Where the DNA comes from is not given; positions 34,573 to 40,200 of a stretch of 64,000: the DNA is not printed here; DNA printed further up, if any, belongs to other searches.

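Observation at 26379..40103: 13.7-kb self-contained operon built around two giant, oppositely charged ORFs with no recognisable catalytic domain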

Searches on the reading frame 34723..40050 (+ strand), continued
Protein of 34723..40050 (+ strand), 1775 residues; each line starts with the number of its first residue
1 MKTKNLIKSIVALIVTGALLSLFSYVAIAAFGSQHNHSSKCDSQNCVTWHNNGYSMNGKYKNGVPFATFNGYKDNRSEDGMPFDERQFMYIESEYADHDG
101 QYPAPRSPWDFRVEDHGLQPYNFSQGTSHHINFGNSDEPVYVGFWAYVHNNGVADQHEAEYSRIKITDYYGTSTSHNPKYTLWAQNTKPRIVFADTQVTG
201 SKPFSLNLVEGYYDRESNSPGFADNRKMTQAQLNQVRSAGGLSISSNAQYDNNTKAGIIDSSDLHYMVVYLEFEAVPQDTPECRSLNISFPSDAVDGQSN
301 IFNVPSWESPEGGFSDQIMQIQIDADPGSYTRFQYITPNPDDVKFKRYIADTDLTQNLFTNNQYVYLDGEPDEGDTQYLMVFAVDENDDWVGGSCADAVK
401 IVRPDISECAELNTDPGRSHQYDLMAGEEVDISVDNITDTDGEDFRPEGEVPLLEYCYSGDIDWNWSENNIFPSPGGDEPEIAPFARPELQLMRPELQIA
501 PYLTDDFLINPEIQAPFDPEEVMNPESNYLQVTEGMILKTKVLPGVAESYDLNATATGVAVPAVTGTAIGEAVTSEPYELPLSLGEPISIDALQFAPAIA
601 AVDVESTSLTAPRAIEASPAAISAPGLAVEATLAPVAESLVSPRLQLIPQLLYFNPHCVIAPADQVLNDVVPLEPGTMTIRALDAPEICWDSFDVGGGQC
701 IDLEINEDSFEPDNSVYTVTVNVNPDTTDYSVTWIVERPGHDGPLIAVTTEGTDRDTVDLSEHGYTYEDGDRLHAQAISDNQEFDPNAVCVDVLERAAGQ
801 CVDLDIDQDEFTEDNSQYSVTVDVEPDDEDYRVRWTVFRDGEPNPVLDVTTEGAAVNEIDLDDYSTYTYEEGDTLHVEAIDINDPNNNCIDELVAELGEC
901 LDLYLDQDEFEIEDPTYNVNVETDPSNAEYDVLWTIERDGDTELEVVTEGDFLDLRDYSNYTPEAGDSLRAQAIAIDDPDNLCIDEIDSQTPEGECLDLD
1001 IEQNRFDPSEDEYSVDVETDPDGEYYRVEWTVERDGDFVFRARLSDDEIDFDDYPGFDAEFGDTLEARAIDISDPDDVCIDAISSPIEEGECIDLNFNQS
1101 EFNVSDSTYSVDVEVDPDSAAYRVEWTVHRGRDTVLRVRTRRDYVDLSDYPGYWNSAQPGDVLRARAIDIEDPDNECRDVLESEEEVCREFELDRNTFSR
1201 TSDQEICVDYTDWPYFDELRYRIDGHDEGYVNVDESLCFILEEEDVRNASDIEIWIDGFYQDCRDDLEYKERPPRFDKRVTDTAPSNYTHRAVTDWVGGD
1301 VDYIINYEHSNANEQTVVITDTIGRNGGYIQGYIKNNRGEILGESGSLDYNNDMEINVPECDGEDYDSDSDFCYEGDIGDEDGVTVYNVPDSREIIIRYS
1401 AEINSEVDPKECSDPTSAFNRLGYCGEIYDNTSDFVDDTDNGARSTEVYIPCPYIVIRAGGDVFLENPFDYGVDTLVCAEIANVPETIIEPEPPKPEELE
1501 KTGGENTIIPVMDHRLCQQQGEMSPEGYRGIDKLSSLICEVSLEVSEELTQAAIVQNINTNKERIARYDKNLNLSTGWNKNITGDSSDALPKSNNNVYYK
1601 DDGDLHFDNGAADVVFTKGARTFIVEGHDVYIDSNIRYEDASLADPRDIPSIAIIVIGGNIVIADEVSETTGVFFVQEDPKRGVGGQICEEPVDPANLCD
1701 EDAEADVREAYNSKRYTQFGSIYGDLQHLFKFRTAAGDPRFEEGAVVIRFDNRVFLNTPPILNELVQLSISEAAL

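Call 58: predict_structure(alignment_id=A4)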
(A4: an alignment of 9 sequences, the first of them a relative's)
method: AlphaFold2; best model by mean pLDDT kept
length: 1186 residues; sequences in the alignment: 9
mean_pLDDT: 54.4   pTM: 0.29
mean pLDDT of the five models: 54.4, 53.4, 51.7, 50.6, 50.0
residues with pLDDT >= 90: 5; 70-90: 319; 50-70: 361; < 50: 501
segments of 3 or more residues with pLDDT < 50: 1-117, 141-148, 181-183, 208-215, 244-247, 276-285, 323-346, 390-394, 406-409, 501-507, 509-518, 527-534, 582-598, 680-708, 734-738, 740-754, 832-980, 1059-1064, 1109-1114, 1118-1128, 1133-1171, 1178-1186
pLDDT, mean of each block of 10 residues (from residue 1): 21 33 23 22 31 30 26 25 34 30 35 47 61 57 46 69 65 64 54 72 56 49 68 57 52 69 65 57 55 58 72 68 44 35 50 57 73 65 68 64 56 73 80 75 87 78 83 81 84 77 40 47 54 55 63 63 62 60 46 43 70 72 69 85 76 76 80 71 36 30 43 66 63 49 38 53 77 74 51 67 66 76 67 45 37 39 36 29 22 24 23 28 25 25 27 25 24 31 64 79 81 81 81 77 86 61 55 79 67 65 59 46 41 45 29 26 29 51 25
secondary structure, 60 per line:
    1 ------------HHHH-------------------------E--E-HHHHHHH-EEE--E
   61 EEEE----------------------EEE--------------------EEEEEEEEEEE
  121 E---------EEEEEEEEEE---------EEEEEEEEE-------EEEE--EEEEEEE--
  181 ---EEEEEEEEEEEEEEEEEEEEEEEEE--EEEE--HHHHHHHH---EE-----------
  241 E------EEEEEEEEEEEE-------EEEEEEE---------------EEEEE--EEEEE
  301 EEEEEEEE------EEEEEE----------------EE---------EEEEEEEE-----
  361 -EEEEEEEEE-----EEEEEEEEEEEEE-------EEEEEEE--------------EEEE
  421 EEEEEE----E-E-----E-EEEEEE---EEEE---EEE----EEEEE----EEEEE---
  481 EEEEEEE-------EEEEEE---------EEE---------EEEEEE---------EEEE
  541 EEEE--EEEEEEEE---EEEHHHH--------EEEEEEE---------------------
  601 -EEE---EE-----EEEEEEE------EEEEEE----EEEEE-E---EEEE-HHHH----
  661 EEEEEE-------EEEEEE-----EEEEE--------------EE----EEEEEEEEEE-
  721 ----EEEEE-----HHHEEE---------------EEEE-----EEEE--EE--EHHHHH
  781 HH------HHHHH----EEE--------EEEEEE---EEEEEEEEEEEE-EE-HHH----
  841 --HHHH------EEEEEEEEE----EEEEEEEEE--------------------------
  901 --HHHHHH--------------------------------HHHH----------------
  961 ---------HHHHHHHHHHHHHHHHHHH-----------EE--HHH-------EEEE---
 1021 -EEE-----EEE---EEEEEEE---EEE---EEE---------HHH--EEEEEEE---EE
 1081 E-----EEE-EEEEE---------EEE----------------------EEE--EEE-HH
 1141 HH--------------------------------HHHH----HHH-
elements in order (helices of 4 or more, strands of 3 or more residues): H13-16 H47-53 E55-57 E60-64 E87-89 E110-121 E131-140 E150-158 E166-169 E172-178 E184-208 E211-214 H217-224 E248-259 E267-273 E289-293 E296-308 E315-320 E348-355 E362-370 E376-388 E396-402 E417-426 E441-446 E450-453 E457-459 E464-468 E473-477 E481-487 E495-500 E510-512 E522-527 E537-544 E547-554 E558-560 H561-564 E573-579 E602-604 E615-621 E628-633 E638-642 E648-651 H653-656 E661-666 E674-679 E685-689 E710-719 E725-729 E738-740 E756-759 E765-768 H776-782 H789-793 E798-800 E809-814 E818-829 H843-846 E853-861 E866-874 H903-908 H941-944 H970-988 E1014-1017 E1022-1024 E1030-1032 E1036-1042 E1046-1048 E1052-1054 E1069-1075 E1079-1081 E1087-1089 E1091-1095 E1105-1107 E1130-1132 E1135-1137 H1139-1142 H1175-1178

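Call 61: fold_search(model_id=the predicted structure, library=pdb)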
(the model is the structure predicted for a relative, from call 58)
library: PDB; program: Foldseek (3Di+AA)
matches with E <= 10: 1613; with E <= 0.001: 172
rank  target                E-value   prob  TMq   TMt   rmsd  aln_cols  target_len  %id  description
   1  8v2b_B                5.9e-11  1.00  0.12  0.21  27.5       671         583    8  Cryo-EM structure of mouse type II OSM receptor complex: model for full extracellular assembly (released 2024-11-20)
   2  9ijj_4I               2.3e-10  1.00  0.10  0.05  65.5       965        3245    8  In situ structure of the central apparatus in mouse sperm axoneme. (released 2025-06-04)
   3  4pbx                  1.5e-09  1.00  0.10  0.16  35.6       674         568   10  Crystal structure of the six N-terminal domains of human receptor protein tyrosine phosphatase sigma (released 2014-11-12)
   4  7q5z                  1.8e-09  1.00  0.10  0.10  33.7      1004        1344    8  Cryo-EM structure of native human A2ML1 (released 2022-04-20)
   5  9fx2                  6.1e-09  1.00  0.13  0.13  28.3       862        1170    9  Structure of methylamine activated CD109 (released 2025-03-19)
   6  3l3o_A                6.8e-09  1.00  0.13  0.18  26.5       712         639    8  Staphylococcal Complement Inhibitor (SCIN) in complex with Human Complement Component C3c (released 2010-08-04)
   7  8qy5_A                8.6e-09  1.00  0.13  0.22  27.0       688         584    8  Structure of interleukin 6. (released 2024-02-21)
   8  4u4j                  1.1e-08  0.98  0.09  0.07  32.7       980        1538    9  Crystal structure of Salmonella alpha-2-macroglobulin mutant Y1175G (released 2014-09-17)
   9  2ice_A                1.5e-08  1.00  0.12  0.17  27.4       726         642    8  CRIg bound to C3c (released 2006-11-07)
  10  3nms_A                1.7e-08  1.00  0.13  0.19  26.4       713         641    8  Staphylococcal Complement Inhibitor (SCIN) in complex with Human Complement C3c (released 2010-08-04)
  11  7von                  2.0e-08  0.97  0.10  0.09  32.4      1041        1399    9  Native alpha-2-macroglobulin monomer (released 2022-11-16)
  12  2a74_D                2.6e-08  1.00  0.13  0.19  26.5       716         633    9  Human Complement Component C3c (released 2005-09-27)
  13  8wa2_D                2.9e-08  0.94  0.08  0.07  42.3       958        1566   10  cryo-EM structure of native mastigonemes isolated from Chlamydomonas reinhardtii at 3.0 angstrom resolution (released 2024-04-10)
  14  7s63_A                3.3e-08  0.93  0.09  0.08  37.5      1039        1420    8  Native-form oocyte/egg Alpha-2-Macroglobulin (A2Moo) tetramer (released 2022-01-05)
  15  3prx_A                3.9e-08  1.00  0.11  0.09  27.9       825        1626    9  Structure of Complement C5 in Complex with CVF and SSL7 (released 2011-01-19)
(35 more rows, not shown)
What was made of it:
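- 34723..40050 (+): Acidic, Cys-rich exported protein: 1775 aa, pI 4.05, net charge -254, 32 Cys, with an N-terminal signal peptide or anchor at residues 4-33. Foldseek matches are generic Ig/FN3/MG beta-sandwich chains and S-layer proteins (call 61).
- Closest known: Tandem Ig-like-repeat surface adhesins and S-layer proteins. Same: Acidic pI, an all-beta multi-domain chain, a variable number of ~100-aa repeats forming an extender, and Foldseek matches that include S-layer proteins and cadherins (call 61).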

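Call 73: search_solved_structures(query=A1, max_evalue=1)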
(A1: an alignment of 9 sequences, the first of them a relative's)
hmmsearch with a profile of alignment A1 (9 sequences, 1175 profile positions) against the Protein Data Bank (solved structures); distinct sequences matched with E-value up to 1: 0.
